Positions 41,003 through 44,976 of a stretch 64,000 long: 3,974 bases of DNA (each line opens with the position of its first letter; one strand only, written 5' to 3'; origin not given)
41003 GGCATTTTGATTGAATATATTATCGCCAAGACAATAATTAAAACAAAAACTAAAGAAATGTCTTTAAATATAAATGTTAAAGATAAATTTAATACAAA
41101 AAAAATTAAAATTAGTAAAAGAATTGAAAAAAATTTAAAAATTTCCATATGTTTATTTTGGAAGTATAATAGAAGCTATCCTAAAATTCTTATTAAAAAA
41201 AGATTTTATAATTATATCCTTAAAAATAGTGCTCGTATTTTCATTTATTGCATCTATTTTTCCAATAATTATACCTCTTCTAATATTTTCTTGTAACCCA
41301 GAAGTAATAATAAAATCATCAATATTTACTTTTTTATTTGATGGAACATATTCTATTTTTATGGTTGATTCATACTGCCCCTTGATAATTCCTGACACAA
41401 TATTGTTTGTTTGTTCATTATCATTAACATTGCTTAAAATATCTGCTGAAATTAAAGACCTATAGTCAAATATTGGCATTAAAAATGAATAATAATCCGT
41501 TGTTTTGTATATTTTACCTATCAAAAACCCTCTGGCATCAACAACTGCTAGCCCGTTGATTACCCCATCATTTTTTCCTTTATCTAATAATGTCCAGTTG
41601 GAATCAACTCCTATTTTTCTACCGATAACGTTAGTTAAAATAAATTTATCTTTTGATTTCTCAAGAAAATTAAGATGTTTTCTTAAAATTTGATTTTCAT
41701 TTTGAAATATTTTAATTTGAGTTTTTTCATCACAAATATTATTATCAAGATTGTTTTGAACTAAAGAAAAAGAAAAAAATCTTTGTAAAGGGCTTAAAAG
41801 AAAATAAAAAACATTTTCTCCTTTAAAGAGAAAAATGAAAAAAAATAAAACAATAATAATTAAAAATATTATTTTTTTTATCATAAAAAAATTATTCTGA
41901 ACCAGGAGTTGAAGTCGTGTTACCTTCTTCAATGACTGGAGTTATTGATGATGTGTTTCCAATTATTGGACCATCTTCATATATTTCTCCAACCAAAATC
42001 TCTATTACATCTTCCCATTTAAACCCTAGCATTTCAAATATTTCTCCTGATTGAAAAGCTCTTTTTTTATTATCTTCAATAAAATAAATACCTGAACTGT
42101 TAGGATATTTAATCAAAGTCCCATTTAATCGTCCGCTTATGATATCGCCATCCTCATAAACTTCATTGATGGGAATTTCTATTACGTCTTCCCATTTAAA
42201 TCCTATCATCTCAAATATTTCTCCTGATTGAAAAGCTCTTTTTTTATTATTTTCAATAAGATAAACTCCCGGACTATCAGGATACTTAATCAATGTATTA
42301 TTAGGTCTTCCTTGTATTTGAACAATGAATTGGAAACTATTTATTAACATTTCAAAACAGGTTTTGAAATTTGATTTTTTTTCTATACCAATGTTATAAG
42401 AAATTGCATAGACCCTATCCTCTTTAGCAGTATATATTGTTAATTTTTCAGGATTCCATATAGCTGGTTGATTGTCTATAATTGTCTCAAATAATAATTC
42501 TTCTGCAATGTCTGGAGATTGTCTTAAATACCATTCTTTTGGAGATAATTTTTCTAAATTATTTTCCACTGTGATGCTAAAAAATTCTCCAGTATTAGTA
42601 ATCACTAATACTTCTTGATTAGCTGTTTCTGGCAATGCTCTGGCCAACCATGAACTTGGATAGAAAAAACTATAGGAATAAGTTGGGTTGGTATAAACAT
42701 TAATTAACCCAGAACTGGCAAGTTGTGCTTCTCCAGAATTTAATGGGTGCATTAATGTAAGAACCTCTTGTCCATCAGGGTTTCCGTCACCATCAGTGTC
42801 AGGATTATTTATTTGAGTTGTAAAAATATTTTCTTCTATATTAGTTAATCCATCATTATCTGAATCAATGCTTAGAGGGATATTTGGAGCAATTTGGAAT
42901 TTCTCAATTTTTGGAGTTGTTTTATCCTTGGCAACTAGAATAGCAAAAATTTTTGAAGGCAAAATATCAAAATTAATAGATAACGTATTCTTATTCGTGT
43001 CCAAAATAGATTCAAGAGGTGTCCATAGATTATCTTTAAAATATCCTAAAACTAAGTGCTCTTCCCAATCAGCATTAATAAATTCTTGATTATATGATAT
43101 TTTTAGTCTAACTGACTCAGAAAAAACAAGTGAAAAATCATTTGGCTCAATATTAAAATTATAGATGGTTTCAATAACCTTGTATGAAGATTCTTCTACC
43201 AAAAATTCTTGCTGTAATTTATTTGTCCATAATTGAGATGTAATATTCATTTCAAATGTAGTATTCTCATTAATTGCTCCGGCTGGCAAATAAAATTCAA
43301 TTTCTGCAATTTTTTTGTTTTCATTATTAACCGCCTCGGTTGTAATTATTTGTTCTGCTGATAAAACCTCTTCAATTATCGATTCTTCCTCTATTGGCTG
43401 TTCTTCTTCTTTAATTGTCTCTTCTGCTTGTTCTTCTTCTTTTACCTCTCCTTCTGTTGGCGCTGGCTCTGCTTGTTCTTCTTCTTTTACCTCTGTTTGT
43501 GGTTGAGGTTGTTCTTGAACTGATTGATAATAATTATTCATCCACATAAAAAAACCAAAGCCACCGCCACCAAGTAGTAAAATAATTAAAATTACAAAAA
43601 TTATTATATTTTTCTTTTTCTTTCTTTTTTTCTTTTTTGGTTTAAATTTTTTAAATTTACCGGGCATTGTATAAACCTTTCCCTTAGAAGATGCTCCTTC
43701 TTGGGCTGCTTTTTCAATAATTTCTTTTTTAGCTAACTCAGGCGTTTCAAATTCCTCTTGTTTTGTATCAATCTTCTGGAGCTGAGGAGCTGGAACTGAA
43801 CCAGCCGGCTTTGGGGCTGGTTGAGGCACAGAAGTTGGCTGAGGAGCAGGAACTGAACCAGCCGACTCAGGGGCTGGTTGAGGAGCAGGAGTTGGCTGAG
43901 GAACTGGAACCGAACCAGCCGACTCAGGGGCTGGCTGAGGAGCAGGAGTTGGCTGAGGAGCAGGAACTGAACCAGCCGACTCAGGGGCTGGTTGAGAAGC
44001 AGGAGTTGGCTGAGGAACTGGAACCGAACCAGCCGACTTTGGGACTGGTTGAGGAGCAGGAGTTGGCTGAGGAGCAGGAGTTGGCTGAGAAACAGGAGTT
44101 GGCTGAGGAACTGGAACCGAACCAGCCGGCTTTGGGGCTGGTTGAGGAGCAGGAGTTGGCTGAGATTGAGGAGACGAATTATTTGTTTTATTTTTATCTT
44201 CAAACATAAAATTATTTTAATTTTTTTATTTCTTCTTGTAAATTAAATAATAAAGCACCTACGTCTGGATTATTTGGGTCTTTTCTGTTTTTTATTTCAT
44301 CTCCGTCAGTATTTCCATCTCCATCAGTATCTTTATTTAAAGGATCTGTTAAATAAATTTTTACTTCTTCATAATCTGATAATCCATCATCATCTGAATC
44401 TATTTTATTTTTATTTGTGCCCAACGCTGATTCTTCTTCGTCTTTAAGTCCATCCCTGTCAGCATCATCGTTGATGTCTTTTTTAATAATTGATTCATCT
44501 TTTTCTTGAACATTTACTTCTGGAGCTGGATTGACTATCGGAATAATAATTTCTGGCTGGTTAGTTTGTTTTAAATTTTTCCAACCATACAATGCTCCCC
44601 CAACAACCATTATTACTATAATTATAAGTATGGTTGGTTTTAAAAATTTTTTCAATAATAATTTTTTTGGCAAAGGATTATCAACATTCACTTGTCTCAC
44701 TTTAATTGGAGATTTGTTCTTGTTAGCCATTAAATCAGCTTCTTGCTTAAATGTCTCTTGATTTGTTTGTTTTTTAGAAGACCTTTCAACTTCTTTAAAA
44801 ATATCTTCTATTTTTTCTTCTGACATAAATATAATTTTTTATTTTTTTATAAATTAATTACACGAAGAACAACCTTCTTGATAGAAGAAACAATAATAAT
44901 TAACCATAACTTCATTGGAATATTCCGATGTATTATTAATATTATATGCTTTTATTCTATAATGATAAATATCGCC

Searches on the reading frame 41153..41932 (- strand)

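Call 90: search_protein_families(library=pfam, proteins=[window:41153-41932:-], max_evalue=0.000001)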
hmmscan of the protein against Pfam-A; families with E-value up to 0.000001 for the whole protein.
window:41153-41932:- (259 aa): 1 family
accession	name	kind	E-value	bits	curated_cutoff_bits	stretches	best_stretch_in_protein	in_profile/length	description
PF04085.20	MreC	-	2.6e-25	89.4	28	1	102-246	1-135/147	Rod shape-determining protein MreC, barrel core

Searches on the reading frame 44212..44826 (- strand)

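Call 90: search_protein_families(library=pfam, proteins=[window:44212-44826:-], max_evalue=0.000001)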
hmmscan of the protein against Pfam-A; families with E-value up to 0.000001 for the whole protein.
window:44212-44826:- (204 aa): 1 family
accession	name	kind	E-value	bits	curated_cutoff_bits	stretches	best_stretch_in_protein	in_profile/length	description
PF18884.5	TSP3_bac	-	4e-09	36.6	25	0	143-164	1-21/22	Bacterial TSP3 repeat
